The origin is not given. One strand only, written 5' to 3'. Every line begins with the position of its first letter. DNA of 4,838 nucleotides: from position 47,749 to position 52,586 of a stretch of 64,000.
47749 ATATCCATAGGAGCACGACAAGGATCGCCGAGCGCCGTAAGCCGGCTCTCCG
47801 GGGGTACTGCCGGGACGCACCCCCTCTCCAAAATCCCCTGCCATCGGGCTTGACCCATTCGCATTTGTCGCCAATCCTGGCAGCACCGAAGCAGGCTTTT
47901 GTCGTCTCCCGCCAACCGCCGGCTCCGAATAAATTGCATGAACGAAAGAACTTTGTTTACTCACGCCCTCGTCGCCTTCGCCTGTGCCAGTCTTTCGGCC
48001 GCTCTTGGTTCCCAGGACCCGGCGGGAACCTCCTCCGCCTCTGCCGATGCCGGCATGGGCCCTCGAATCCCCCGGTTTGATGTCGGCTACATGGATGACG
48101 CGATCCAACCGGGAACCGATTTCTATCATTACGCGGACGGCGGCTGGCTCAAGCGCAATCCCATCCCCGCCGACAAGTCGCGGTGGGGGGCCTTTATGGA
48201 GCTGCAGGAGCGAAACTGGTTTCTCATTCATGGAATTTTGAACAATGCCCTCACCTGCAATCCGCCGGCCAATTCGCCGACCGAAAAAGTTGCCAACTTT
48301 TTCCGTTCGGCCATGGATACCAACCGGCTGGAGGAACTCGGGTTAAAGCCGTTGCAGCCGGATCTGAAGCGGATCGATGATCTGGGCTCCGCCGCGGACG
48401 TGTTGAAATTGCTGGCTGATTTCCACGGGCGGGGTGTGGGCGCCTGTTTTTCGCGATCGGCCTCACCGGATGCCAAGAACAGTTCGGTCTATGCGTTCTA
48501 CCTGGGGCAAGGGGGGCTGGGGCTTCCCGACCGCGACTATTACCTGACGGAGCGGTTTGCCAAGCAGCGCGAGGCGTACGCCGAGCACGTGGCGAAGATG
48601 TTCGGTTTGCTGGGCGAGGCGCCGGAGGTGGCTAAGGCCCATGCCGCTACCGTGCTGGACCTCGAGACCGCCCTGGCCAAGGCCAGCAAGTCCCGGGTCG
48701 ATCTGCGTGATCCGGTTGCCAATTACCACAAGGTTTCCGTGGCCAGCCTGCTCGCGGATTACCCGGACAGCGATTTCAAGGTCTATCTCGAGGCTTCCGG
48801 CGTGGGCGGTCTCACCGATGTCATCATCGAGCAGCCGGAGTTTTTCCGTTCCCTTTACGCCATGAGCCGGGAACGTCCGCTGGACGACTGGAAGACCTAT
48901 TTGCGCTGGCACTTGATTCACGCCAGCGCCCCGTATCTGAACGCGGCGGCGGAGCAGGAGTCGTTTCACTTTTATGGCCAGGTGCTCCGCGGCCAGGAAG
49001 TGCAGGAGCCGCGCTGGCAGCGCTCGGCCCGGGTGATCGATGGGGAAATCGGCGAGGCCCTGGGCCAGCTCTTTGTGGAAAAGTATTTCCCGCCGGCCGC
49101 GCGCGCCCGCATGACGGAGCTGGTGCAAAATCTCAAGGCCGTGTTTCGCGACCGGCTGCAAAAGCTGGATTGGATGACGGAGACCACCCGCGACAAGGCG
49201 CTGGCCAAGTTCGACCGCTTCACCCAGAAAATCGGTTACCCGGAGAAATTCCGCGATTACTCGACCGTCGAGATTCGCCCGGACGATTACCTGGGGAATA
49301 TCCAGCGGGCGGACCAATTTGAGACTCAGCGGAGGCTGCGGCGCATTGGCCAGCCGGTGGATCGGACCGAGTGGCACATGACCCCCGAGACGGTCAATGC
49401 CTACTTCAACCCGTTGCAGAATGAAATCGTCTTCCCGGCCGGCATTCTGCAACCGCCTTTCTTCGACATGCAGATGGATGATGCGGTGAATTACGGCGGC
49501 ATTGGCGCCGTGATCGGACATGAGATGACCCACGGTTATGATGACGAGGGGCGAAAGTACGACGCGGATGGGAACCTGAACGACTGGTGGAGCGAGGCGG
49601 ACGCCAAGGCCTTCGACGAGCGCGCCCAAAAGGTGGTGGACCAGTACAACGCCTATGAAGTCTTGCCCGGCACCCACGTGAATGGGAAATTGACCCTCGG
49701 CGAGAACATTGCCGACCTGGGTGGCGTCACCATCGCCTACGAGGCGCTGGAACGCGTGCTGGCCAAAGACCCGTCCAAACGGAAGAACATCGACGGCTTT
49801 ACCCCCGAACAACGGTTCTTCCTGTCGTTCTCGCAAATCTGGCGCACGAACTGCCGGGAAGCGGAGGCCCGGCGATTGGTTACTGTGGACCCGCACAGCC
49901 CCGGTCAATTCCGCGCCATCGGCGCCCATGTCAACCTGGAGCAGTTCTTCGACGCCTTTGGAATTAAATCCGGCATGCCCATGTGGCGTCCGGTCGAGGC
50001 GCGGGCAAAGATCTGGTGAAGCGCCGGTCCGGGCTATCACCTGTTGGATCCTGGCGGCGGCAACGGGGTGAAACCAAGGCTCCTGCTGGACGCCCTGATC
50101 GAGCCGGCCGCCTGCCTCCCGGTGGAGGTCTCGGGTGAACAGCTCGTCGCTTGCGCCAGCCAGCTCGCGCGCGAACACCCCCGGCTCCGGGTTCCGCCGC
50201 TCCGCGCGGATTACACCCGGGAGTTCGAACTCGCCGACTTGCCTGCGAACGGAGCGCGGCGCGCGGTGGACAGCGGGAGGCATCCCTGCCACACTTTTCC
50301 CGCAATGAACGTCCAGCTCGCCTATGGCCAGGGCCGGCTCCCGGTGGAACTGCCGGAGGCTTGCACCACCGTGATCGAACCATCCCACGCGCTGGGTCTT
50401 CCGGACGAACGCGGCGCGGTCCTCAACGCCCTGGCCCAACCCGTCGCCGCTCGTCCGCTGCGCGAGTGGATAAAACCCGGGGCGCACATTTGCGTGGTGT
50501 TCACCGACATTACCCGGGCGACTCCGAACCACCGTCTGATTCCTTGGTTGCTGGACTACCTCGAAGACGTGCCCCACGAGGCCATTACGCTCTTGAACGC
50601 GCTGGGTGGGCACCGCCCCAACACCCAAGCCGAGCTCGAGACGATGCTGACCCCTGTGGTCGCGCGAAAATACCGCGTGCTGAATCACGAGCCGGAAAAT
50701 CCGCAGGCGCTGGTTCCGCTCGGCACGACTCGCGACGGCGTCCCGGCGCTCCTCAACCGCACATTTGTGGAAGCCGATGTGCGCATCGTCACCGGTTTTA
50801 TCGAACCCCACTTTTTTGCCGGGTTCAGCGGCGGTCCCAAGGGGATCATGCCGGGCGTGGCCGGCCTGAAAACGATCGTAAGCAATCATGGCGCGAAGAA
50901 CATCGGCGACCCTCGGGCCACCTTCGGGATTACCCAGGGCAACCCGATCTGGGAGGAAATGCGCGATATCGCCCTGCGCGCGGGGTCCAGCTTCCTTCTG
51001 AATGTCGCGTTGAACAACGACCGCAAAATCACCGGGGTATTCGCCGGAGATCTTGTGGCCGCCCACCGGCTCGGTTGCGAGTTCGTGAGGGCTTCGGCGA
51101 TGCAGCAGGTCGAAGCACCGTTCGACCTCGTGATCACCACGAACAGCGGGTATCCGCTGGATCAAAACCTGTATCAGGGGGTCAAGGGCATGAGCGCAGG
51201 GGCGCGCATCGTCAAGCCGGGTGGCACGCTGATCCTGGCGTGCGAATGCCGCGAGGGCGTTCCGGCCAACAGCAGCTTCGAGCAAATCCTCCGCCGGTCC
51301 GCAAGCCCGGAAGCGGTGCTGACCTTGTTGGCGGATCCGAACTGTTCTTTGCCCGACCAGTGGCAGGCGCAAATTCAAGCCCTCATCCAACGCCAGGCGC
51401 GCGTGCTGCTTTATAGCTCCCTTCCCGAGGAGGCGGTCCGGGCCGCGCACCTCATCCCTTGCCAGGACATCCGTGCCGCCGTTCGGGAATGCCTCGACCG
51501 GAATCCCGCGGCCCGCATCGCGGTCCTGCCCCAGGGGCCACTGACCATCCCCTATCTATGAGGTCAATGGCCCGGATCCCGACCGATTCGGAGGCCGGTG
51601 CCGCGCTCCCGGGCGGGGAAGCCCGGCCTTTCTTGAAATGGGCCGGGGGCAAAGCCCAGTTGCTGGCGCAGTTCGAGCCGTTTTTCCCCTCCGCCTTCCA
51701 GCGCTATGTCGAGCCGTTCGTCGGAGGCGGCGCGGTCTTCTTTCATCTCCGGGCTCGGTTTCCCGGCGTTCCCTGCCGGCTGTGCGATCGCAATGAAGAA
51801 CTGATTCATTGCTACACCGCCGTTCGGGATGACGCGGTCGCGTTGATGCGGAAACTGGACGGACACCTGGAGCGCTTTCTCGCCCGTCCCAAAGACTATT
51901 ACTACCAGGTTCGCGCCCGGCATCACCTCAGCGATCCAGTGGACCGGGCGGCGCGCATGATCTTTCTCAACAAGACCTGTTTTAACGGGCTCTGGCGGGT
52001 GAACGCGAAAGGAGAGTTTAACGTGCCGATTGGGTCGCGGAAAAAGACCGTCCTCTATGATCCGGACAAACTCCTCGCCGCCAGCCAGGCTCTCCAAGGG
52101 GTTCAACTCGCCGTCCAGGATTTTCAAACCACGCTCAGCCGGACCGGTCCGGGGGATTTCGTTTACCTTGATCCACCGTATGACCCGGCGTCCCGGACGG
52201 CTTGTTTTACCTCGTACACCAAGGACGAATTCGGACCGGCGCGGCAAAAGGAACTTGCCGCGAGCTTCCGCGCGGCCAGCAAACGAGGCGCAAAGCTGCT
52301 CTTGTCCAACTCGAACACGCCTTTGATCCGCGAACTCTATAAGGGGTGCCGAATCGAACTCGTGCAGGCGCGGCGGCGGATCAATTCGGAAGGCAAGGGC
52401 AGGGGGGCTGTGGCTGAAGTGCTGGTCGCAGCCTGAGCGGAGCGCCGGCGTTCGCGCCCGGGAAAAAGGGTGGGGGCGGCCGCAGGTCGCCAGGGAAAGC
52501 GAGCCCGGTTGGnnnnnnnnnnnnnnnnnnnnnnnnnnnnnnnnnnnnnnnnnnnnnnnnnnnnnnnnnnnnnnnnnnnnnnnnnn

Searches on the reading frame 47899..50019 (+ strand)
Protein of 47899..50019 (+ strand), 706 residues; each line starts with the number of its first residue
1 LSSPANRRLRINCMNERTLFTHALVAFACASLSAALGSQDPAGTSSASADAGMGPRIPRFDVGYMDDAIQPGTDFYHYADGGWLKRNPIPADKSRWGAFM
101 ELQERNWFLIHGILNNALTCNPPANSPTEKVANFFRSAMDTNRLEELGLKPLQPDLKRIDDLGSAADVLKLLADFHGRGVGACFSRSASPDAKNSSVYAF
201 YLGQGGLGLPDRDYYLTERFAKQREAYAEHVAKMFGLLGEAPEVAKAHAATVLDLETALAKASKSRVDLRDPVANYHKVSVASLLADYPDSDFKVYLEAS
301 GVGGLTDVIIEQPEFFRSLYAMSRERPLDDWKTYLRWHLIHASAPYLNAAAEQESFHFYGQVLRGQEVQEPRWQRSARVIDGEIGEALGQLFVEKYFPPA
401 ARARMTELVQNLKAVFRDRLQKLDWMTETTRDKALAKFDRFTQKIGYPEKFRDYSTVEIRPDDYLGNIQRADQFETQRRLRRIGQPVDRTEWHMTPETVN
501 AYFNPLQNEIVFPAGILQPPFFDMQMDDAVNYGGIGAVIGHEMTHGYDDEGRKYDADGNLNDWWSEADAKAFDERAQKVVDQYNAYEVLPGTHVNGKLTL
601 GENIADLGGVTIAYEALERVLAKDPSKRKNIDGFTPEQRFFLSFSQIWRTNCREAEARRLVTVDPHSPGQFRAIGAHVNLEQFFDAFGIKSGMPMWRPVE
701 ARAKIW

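Call 106: search_protein_families(library=pfam, proteins=[window:47899-50019:+], max_evalue=0.001)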
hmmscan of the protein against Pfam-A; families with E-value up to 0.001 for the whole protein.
window:47899-50019:+ (706 aa): 2 families
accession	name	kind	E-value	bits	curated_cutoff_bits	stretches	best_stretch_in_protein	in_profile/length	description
PF05649.18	Peptidase_M13_N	-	2.4e-123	412.8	32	1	71-448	1-381/381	Peptidase family M13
PF01431.27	Peptidase_M13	-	7.8e-71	238.4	24.5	1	500-697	1-199/205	Peptidase family M13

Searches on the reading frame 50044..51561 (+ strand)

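Call 106: search_protein_families(library=pfam, proteins=[window:50044-51561:+], max_evalue=0.001)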
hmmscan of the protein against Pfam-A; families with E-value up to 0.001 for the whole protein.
window:50044-51561:+ (505 aa): 3 families
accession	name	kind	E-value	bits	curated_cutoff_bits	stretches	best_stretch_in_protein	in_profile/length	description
PF09861.14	Lar_N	-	1e-57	195.1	23.3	1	94-293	1-202/204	Lactate racemase N-terminal domain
PF21113.2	LarA_C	-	5.9e-28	98.2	25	1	359-498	5-147/152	Lactate racemase C-terminal domain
PF10017.15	Methyltransf_33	-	1.9e-08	34.2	23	1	2-72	67-138/304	Histidine-specific methyltransferase, SAM-dependent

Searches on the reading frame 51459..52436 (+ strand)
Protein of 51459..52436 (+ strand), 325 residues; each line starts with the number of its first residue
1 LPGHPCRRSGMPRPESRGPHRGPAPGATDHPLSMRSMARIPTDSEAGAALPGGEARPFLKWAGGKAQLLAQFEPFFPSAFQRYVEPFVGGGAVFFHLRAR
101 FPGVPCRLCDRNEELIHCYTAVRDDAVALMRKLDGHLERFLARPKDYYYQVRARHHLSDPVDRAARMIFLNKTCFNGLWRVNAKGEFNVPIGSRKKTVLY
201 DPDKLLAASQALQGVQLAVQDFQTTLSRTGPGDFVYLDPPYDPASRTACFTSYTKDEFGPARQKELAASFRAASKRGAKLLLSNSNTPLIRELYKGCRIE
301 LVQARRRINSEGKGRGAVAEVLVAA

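Call 106: search_protein_families(library=pfam, proteins=[window:51459-52436:+], max_evalue=0.001)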
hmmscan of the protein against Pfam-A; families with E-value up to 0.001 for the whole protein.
window:51459-52436:+ (325 aa): 1 family
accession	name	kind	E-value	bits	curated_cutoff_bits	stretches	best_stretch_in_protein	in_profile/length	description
PF02086.21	MethyltransfD12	-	1.3e-54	186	22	1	61-308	1-253/253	D12 class N6 adenine-specific DNA methyltransferase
